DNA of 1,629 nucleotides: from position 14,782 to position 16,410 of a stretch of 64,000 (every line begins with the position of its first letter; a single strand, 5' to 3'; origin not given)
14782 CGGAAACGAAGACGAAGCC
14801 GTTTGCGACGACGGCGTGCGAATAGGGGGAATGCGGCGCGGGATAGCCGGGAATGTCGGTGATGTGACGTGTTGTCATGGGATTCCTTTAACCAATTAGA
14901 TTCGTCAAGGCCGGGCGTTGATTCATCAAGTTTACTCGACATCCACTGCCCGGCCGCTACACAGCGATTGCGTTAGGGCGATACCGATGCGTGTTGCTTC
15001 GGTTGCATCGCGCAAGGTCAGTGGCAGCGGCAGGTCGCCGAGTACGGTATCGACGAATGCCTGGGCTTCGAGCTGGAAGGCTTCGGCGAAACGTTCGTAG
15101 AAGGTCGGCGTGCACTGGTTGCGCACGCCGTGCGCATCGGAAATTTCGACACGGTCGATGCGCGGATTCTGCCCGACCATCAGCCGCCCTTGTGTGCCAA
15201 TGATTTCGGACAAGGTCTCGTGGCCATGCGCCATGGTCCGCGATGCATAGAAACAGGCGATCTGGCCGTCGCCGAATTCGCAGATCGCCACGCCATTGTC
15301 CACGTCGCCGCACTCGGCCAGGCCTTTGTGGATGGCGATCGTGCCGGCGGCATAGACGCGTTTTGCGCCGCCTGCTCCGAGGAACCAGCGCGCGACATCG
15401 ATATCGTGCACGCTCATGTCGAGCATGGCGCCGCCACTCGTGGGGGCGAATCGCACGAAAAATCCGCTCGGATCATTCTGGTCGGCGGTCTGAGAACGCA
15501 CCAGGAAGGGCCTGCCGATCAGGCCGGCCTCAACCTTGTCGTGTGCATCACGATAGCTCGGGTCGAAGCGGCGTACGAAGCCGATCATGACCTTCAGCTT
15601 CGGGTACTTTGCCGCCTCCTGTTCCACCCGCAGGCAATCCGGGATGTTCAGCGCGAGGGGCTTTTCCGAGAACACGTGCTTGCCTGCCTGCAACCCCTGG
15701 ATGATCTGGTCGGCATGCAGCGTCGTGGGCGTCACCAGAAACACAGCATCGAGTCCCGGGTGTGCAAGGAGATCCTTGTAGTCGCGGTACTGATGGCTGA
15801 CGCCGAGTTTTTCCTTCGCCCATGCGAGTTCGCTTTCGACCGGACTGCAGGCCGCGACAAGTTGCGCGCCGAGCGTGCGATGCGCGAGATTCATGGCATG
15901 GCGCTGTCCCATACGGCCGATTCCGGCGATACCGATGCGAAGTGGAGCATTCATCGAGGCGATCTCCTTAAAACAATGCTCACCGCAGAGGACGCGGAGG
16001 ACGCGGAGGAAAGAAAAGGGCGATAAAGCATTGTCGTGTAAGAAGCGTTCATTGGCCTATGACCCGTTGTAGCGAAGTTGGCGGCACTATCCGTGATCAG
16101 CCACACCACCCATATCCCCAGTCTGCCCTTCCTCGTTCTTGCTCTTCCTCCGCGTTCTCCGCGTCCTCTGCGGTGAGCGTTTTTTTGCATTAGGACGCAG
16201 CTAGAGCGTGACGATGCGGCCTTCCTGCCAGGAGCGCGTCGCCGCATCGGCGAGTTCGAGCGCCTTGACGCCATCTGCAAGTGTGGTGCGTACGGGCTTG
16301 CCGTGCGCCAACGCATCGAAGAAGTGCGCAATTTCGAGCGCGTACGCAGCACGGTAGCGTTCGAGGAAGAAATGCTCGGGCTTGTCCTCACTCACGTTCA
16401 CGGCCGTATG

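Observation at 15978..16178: Family of four MITE-like elements whose inverted arms are built from tandem 9-mers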

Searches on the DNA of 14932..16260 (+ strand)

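Call 9: search_rna_families(source=window, start=15900, end=16260, threshold=evalue, max_evalue=10, show_alignments=2)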
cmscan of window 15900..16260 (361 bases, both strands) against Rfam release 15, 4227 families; matches with E-value up to 10: 4.
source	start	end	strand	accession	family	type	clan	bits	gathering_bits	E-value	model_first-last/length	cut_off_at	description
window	15978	16178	+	RF04119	MIR1858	Gene; miRNA;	-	36.9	137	7.4e-05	32-172/197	no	MIR1858 microRNA precursor family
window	15969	16188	-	RF04119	MIR1858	Gene; miRNA;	-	32.1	137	0.0009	1-197/197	no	MIR1858 microRNA precursor family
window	15974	16184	+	RF00690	MIR408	Gene; miRNA;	-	25.8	64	0.00026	1-126/126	no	MIR408 microRNA precursor family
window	16069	16104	+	RF01325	CRISPR-DR12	Gene; CRISPR;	-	13.4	37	7.9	1-30/30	no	CRISPR RNA direct repeat element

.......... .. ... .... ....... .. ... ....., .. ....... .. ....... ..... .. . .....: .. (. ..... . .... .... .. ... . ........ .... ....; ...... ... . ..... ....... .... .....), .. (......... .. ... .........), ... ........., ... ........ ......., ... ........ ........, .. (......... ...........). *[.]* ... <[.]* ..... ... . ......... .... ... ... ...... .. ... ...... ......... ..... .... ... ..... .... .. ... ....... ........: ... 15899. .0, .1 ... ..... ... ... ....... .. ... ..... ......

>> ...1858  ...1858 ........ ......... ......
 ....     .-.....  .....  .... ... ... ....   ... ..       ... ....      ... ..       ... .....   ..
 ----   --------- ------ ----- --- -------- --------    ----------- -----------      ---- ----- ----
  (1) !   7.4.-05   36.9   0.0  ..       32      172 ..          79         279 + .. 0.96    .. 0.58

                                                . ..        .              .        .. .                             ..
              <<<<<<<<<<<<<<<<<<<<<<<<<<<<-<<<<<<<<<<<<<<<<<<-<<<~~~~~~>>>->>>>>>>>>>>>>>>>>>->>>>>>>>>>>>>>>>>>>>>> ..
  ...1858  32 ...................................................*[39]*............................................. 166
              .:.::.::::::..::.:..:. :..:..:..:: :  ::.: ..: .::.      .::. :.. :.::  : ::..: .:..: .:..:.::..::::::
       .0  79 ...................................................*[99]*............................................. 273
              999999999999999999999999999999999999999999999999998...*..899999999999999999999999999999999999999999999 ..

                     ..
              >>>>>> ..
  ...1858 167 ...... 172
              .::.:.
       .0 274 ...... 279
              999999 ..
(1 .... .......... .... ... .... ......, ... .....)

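Call 35: search_dna_similar(query=window:15970-16186:+, collection=plasmids, mode=distant, max_evalue=0.001, max_rows=30)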
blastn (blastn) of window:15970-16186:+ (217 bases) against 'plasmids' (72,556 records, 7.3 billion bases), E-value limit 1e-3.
Records with a match: 1; places in all: 1; records where one place covers at least 80% of the query: 0.
Best place of each record, by identity: 95-99% 1.
By first word of the organism name: Gemmatirosa 1.
By predicted mobility (MOB-suite, as given by PLSDB): non-mobilizable 1.
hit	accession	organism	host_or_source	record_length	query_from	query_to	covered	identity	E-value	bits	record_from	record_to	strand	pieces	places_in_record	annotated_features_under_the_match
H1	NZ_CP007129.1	Gemmatirosa kalamazoonensis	-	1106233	11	41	14%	96.8%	3e-4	53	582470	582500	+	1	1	record has no annotation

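Call 64: search_rna_families(sources=[L019, L143, L156, L241, L176, L104, L088, L067, L179, L256, L222, L144], threshold=gathering)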
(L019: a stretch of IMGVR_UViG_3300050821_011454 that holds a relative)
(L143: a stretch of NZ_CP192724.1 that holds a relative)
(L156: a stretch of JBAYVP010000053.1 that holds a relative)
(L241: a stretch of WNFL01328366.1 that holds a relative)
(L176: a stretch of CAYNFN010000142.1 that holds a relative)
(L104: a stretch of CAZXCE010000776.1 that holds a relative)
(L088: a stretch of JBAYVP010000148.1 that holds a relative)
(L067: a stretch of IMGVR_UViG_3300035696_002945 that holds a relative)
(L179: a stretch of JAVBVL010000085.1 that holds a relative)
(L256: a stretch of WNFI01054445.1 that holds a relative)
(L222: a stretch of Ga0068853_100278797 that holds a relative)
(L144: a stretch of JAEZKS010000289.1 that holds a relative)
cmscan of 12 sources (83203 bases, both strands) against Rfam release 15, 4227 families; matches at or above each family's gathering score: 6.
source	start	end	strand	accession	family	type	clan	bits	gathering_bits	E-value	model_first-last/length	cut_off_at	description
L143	3606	3678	-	RF00005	tRNA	Gene; tRNA;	CL00001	70.7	29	2.5e-13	1-71/71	no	tRNA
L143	3829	3901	-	RF00005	tRNA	Gene; tRNA;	CL00001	70.7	29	2.5e-13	1-71/71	no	tRNA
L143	4152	4224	-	RF00005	tRNA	Gene; tRNA;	CL00001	70.7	29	2.5e-13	1-71/71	no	tRNA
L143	3686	3767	-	RF00005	tRNA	Gene; tRNA;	CL00001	47.7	29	5.4e-07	1-71/71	no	tRNA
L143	4045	4126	-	RF00005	tRNA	Gene; tRNA;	CL00001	47.7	29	5.4e-07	1-71/71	no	tRNA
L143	3924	4007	-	RF00005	tRNA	Gene; tRNA;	CL00001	42.7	29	1.4e-05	1-71/71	no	tRNA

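Call 79: search_dna_similar(query=window:15972-16020:+, collection=ecoli_genomes, mode=distant, max_evalue=1, max_rows=10)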
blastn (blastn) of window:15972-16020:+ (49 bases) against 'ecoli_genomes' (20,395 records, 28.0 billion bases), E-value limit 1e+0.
No match.

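Call 80: search_dna_similar(query=window:15972-16020:+, collection=phages, mode=distant, max_evalue=0.1, max_rows=20)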
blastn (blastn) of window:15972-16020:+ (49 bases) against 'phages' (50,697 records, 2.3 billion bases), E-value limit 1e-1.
No match.

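Call 81: get_annotated_region(hit=H1, flank=400)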
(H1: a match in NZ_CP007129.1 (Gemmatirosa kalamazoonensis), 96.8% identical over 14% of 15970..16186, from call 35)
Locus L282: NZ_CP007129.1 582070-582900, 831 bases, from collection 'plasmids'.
description: Gemmatirosa kalamazoonensis strain KBS708 plasmid 1, complete sequence
organism: Gemmatirosa kalamazoonensis (NCBI taxid 861299)
taxonomy: Bacteria; Gemmatimonadota; Gemmatimonadia; Gemmatimonadales; Gemmatimonadaceae; Gemmatirosa; Gemmatirosa kalamazoonensis
host: -; source: -; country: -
typing (MOB-suite, as given by PLSDB): non-mobilizable
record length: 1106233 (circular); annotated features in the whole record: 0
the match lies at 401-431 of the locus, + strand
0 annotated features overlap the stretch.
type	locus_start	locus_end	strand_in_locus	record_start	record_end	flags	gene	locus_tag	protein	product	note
